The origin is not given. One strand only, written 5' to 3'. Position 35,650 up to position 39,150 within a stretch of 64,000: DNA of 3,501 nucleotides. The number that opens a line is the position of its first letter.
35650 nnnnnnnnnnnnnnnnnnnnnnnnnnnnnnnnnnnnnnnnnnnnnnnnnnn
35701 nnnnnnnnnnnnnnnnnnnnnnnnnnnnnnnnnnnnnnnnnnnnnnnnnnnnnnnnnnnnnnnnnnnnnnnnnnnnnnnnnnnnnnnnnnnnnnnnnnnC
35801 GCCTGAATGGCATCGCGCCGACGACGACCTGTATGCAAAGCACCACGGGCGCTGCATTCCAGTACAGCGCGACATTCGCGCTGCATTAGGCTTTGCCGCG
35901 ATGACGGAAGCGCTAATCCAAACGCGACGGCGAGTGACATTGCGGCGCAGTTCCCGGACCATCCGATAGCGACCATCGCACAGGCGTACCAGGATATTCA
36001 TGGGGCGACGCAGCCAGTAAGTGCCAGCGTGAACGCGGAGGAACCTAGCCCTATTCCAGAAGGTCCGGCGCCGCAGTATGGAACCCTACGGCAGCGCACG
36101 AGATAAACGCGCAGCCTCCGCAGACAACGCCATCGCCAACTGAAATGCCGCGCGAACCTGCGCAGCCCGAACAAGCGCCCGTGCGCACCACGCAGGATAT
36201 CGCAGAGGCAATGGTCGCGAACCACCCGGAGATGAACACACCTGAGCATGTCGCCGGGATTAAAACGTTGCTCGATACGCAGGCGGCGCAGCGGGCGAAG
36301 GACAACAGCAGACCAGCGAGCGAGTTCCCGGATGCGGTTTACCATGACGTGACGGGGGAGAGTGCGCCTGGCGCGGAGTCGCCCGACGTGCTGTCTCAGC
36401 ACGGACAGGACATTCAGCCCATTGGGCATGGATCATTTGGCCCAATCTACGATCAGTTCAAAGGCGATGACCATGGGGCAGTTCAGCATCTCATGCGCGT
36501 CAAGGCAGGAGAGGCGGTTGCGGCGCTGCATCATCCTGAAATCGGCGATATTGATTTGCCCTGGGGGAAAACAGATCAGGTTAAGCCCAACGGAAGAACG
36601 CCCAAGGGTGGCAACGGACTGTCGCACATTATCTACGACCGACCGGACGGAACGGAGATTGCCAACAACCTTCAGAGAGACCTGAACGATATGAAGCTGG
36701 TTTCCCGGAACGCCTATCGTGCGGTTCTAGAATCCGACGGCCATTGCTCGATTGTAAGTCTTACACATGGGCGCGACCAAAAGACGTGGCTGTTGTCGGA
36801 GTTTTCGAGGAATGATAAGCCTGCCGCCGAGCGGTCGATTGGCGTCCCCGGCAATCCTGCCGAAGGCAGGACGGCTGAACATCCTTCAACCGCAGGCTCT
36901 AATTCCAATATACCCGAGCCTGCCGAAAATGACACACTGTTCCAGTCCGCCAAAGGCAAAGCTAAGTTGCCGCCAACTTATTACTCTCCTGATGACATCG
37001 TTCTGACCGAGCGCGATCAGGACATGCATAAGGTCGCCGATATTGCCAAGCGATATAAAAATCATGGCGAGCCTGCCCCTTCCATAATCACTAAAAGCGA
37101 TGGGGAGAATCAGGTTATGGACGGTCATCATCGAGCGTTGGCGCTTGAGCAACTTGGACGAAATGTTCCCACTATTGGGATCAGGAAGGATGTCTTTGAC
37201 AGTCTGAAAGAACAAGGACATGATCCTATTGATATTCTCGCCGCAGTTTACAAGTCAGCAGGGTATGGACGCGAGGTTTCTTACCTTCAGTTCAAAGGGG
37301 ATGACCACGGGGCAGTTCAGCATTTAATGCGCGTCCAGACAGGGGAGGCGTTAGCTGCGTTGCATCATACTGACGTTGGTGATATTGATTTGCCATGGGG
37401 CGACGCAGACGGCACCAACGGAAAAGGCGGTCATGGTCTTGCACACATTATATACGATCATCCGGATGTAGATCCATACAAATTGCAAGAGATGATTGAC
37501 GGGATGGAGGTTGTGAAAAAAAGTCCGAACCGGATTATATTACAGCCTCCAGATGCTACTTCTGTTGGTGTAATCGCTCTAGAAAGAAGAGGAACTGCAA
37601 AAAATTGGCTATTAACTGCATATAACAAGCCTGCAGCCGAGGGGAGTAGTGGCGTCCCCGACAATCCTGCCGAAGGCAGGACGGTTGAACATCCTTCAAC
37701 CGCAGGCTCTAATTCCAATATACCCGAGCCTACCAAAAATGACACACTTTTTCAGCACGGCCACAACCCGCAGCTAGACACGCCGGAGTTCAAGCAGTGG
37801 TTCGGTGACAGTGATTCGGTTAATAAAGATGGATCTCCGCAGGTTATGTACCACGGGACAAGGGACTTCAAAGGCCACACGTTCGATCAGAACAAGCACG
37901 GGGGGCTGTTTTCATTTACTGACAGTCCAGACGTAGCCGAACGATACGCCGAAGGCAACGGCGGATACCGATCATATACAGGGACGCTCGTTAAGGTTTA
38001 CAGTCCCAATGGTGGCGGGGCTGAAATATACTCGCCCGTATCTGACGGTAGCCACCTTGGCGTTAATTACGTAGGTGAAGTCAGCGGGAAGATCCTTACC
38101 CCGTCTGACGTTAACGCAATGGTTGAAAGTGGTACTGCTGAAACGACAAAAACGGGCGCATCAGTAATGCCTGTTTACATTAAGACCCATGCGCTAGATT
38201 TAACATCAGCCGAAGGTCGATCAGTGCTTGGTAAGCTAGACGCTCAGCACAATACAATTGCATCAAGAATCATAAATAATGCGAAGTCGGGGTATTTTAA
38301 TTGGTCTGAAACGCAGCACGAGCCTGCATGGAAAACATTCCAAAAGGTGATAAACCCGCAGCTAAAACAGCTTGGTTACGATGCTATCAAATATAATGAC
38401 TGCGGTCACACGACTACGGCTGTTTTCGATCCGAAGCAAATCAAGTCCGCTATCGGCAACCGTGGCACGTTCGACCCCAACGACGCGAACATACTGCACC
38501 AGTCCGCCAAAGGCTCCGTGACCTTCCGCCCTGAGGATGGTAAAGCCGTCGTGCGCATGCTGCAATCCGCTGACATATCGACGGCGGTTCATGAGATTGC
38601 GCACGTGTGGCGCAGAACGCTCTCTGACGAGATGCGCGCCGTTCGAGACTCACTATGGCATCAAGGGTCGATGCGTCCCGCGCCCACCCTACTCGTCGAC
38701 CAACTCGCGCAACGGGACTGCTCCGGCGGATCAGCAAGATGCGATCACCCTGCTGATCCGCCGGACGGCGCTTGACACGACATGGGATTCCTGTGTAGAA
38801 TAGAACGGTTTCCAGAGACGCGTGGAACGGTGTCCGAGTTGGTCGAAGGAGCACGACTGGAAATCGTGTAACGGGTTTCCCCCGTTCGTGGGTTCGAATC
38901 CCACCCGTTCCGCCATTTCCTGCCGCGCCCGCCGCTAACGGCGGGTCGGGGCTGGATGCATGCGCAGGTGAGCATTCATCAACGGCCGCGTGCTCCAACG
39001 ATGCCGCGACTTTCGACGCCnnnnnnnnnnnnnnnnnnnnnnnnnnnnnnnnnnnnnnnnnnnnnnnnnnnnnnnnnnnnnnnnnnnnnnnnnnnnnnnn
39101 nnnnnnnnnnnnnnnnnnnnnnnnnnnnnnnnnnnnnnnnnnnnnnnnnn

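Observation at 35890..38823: Relic of a phage/conjugative-element polyvalent protein wedged between a pilin cassette and tRNA-Ser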

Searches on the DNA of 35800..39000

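Call 95: search_rna_families(source=window, start=35800, end=39000, threshold=evalue, max_evalue=1)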
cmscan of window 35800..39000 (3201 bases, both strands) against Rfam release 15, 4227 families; matches with E-value up to 1: 4.
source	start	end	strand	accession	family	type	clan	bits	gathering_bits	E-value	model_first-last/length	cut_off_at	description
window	38824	38912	+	RF00005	tRNA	Gene; tRNA;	CL00001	57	29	6.1e-11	1-71/71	no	tRNA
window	38722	38765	-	RF01939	mir-761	Gene; miRNA;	-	32.1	82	0.0006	1-65/65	no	mir-761 microRNA precursor family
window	38860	38912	-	RF04351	Plastid-psbl-rps4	Cis-reg;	-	31.3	68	0.00067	1-53/53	no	Plastid-psbl-rps4 3UTR RNA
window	38084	38142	+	RF01147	sR12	Gene; snRNA; snoRNA; CD-box;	-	18.8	38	0.74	1-52/52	no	Small nucleolar RNA sR12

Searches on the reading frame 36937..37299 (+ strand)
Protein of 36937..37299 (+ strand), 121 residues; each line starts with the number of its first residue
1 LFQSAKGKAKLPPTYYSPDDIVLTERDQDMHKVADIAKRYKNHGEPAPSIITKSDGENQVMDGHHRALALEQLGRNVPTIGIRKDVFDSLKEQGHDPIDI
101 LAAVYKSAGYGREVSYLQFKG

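Call 38: search_protein_families(library=pfam, proteins=[window:36946-37281:+], max_evalue=10)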
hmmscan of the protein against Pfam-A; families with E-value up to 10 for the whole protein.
seq(112 aa): 0 families

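Call 82: search_dna_similar(query=window:36937-37299:+, collection=phages, mode=protein, max_evalue=1, max_rows=25)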
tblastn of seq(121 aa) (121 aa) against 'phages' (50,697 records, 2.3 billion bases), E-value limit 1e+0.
Records with a match: 12; places in all: 12; records where one place covers at least 80% of the query: 0.
Best place of each record, by identity: <60% 12.
By first word of the organism name: Erwinia 3; Vibrio 2; Haloarcula 2; Gordonia 2; Microbacterium 2; Xanthomonas 1.
By host as written in the record: Shewanella 2; Erwinia amylovora 2; Haloarcula hispanica 2; Gordonia terrae NRRL B-16283 2; Microbacterium foliorum NRRL B-24224 2; Erwinia amylovora 1/79Sm 1; Xanthomonas sp. 1.
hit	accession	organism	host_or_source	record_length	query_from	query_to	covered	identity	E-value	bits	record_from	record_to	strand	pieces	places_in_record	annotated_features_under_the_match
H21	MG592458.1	Vibrio phage 1.083.O._10N.286.52.B9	Shewanella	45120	10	73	53%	39.4%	6e-2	37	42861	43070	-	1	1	hypothetical protein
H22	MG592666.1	Vibrio phage 2.096.O._10N.286.48.B5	Shewanella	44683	10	73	53%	39.4%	8e-2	37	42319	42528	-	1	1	coil containing protein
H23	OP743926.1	Erwinia phage Stean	Erwinia amylovora 1/79Sm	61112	17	103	72%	28.9%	9e-2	37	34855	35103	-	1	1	transglycosylase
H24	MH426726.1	Erwinia phage Pavtok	Erwinia amylovora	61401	17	103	72%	28.9%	2e-1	36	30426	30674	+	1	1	lytic transglycosylase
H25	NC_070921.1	Erwinia phage Pavtok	Erwinia amylovora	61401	17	103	72%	28.9%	2e-1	36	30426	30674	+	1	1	DarB-like antirestriction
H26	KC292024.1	Haloarcula hispanica tailed virus 2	Haloarcula hispanica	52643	32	86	45%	41.1%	2e-1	36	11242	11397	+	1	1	21: hypothetical protein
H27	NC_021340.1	Haloarcula hispanica tailed virus 2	Haloarcula hispanica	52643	32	86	45%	41.1%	2e-1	36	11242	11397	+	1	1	21: ParB-like partition protein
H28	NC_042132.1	Gordonia phage Sour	Gordonia terrae NRRL B-16283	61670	9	78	58%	31.5%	6e-2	38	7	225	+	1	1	1: ParB-like partition protein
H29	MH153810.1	Gordonia phage Sour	Gordonia terrae NRRL B-16283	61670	9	78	58%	31.5%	6e-2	38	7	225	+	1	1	1: ParB-like nuclease domain protein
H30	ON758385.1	Xanthomonas phage BUDD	Xanthomonas sp.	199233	47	91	37%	46.7%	4e-1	35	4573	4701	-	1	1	hypothetical protein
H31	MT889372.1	Microbacterium phage Avocadoman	Microbacterium foliorum NRRL B-24224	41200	14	74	50%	34.4%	9e-1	34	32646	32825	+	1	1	47: ParB-like nuclease domain protein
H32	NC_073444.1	Microbacterium phage Avocadoman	Microbacterium foliorum NRRL B-24224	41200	14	74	50%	34.4%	9e-1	34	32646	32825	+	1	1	47: ParB-like nuclease domain protein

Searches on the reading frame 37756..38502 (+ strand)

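Call 38: search_protein_families(library=pfam, proteins=[window:37756-38502:+], max_evalue=10)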
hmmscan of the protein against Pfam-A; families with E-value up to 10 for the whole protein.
seq(249 aa): 1 family
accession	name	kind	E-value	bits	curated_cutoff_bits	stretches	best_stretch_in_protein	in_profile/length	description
PF18760.7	ART-PolyVal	-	1.7e-19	71.4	31.2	2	131-239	47-140/140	ADP-Ribosyltransferase in polyvalent proteins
